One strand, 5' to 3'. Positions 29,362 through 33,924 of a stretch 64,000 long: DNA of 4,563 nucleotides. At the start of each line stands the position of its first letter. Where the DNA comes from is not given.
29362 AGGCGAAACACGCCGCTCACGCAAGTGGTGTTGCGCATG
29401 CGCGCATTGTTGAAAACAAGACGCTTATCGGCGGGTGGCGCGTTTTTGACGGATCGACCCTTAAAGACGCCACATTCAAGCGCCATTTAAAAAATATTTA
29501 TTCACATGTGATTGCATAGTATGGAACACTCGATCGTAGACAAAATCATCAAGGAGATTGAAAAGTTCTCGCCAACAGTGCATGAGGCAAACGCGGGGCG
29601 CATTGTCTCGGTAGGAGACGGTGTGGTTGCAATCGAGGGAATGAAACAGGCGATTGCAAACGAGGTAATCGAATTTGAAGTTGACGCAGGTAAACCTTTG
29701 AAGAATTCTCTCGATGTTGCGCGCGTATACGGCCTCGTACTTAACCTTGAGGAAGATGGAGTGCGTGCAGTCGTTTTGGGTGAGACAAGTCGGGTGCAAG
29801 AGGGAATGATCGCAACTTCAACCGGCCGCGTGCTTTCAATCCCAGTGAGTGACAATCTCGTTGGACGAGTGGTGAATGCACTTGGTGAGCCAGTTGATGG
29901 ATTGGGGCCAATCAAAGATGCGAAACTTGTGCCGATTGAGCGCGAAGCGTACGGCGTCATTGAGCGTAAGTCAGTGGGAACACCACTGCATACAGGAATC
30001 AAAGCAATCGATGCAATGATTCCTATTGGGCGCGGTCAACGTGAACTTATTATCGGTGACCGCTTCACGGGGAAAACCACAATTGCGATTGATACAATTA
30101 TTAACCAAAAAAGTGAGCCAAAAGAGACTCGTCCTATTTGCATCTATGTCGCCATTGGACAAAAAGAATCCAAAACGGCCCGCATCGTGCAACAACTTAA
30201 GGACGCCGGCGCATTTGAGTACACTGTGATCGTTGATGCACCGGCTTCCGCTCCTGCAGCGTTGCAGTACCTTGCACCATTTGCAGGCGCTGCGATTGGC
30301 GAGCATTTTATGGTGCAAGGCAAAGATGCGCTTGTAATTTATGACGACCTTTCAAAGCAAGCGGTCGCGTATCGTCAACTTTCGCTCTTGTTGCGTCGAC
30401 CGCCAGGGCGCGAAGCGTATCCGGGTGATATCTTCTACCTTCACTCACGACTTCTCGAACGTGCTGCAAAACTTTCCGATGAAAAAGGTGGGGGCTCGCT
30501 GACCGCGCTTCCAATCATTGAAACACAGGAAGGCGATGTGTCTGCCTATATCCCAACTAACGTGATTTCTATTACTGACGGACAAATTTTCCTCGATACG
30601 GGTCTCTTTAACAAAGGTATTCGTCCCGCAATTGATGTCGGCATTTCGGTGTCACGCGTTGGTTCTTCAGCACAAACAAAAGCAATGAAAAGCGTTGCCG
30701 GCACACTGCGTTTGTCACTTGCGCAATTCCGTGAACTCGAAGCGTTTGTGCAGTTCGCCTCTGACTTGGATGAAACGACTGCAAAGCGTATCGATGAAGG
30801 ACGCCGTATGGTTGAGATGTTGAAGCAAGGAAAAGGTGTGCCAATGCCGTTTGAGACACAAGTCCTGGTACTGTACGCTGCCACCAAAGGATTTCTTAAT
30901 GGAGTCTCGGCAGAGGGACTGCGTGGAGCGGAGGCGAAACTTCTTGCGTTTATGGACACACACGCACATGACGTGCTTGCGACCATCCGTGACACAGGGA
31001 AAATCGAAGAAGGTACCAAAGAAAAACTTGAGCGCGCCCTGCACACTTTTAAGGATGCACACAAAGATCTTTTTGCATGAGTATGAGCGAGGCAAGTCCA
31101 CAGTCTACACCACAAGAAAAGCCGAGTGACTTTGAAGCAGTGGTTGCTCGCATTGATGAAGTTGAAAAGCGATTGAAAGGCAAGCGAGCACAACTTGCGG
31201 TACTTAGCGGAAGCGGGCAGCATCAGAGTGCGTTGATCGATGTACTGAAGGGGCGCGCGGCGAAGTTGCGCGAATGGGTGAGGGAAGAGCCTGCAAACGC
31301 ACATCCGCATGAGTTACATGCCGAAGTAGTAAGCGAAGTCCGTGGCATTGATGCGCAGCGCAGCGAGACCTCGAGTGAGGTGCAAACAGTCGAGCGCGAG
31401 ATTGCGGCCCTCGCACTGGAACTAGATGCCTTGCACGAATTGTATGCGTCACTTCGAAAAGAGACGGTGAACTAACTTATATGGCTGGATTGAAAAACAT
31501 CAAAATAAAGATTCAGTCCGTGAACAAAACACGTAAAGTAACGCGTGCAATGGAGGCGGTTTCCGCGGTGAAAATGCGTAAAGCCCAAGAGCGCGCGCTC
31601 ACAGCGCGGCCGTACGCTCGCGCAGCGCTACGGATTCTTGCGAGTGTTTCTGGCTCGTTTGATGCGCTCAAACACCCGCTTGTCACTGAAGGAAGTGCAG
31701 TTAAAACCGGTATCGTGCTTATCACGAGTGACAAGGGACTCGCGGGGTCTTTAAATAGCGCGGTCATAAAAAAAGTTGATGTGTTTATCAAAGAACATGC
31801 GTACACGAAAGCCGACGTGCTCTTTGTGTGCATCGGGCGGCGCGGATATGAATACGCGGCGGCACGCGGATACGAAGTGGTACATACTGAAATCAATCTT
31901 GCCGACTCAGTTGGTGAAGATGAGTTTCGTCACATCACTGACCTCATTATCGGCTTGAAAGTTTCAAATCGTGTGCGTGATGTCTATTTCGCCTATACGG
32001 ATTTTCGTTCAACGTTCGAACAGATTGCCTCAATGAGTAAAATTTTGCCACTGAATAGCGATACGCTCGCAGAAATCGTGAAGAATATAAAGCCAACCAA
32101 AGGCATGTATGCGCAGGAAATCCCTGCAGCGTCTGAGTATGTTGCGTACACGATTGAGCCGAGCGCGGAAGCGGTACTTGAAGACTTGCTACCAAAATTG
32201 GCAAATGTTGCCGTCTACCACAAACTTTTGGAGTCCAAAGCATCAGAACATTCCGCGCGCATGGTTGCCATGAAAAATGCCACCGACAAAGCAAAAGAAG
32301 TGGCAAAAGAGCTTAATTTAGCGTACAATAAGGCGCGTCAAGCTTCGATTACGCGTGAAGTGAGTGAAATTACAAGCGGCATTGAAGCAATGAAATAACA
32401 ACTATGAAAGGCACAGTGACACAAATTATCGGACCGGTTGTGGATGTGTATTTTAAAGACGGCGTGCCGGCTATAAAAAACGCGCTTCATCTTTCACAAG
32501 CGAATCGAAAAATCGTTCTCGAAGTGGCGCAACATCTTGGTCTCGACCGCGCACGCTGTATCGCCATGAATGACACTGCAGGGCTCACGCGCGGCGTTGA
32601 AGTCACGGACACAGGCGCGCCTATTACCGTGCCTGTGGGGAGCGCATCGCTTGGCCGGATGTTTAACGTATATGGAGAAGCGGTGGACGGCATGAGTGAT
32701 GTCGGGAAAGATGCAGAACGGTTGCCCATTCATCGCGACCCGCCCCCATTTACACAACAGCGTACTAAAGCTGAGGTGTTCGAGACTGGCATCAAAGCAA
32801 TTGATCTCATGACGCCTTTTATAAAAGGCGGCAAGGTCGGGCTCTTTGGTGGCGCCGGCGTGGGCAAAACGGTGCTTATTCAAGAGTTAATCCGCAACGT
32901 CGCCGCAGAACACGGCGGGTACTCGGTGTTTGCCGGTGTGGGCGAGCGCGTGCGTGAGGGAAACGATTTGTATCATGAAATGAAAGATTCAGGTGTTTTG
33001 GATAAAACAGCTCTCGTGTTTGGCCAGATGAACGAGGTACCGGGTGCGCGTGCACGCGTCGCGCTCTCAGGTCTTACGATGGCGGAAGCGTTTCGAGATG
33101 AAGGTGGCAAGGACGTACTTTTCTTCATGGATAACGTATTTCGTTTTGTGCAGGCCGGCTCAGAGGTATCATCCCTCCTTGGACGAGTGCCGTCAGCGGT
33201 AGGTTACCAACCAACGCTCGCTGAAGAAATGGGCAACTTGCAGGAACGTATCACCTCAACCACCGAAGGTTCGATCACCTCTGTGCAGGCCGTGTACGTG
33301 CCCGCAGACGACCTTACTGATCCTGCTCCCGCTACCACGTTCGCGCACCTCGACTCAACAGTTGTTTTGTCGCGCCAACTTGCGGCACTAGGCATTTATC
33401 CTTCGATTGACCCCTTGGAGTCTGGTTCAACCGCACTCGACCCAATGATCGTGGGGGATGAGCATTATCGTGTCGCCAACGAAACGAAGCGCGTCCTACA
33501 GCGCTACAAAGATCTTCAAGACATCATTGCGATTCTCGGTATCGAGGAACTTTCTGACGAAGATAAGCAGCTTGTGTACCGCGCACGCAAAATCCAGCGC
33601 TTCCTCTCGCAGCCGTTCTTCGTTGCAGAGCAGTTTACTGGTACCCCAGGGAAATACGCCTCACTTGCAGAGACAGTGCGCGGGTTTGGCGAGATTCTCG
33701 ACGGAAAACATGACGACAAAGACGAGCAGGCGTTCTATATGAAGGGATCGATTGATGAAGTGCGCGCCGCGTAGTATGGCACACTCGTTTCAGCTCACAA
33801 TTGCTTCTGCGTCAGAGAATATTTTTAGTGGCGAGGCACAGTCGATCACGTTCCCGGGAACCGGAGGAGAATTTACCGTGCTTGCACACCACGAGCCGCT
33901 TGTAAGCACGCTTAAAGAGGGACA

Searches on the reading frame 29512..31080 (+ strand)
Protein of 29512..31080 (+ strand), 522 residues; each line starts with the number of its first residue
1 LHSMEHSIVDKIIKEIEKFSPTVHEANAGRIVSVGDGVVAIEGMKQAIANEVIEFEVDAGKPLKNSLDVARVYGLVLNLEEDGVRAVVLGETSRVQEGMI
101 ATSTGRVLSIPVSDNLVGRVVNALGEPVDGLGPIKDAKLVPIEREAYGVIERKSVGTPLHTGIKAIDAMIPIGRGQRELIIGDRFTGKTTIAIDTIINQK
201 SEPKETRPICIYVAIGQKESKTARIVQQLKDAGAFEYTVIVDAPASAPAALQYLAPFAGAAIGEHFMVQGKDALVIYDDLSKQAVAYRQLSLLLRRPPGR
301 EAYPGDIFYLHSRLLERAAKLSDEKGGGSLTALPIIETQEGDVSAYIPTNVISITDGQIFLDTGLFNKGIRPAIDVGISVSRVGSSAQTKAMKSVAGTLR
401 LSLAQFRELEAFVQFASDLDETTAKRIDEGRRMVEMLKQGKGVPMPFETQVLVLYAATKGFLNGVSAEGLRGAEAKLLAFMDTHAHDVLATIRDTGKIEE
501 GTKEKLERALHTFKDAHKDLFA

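Call 101: search_protein_families(library=pfam, proteins=[window:29512-31080:+], max_evalue=0.00001)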
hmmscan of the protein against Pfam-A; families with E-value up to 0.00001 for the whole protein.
window:29512-31080:+ (522 aa): 3 families
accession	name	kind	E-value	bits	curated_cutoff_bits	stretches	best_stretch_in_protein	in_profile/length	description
PF00006.31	ATP-synt_ab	-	4.9e-79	265.3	29.5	1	162-381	1-213/213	ATP synthase alpha/beta family, nucleotide-binding domain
PF00306.32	ATP-synt_ab_C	-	9e-42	142.8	27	1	388-513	1-126/126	ATP synthase alpha/beta chain, C terminal domain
PF02874.29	ATP-synt_ab_N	-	1.9e-08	35.2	20.9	1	28-105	5-69/69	ATP synthase alpha/beta family, beta-barrel domain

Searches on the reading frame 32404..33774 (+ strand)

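Call 101: search_protein_families(library=pfam, proteins=[window:32404-33774:+], max_evalue=0.00001)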
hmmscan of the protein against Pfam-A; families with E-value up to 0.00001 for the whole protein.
window:32404-33774:+ (456 aa): 3 families
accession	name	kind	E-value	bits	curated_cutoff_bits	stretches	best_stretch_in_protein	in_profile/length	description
PF00006.31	ATP-synt_ab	-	1.3e-72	244.3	29.5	1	129-342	1-213/213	ATP synthase alpha/beta family, nucleotide-binding domain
PF02874.29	ATP-synt_ab_N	-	4e-18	66.1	20.9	1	5-71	1-69/69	ATP synthase alpha/beta family, beta-barrel domain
PF22919.1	ATP-synt_VA_C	-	7.9e-17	61.6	24.7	1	349-427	7-87/101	C-terminal domain of V and A type ATP synthase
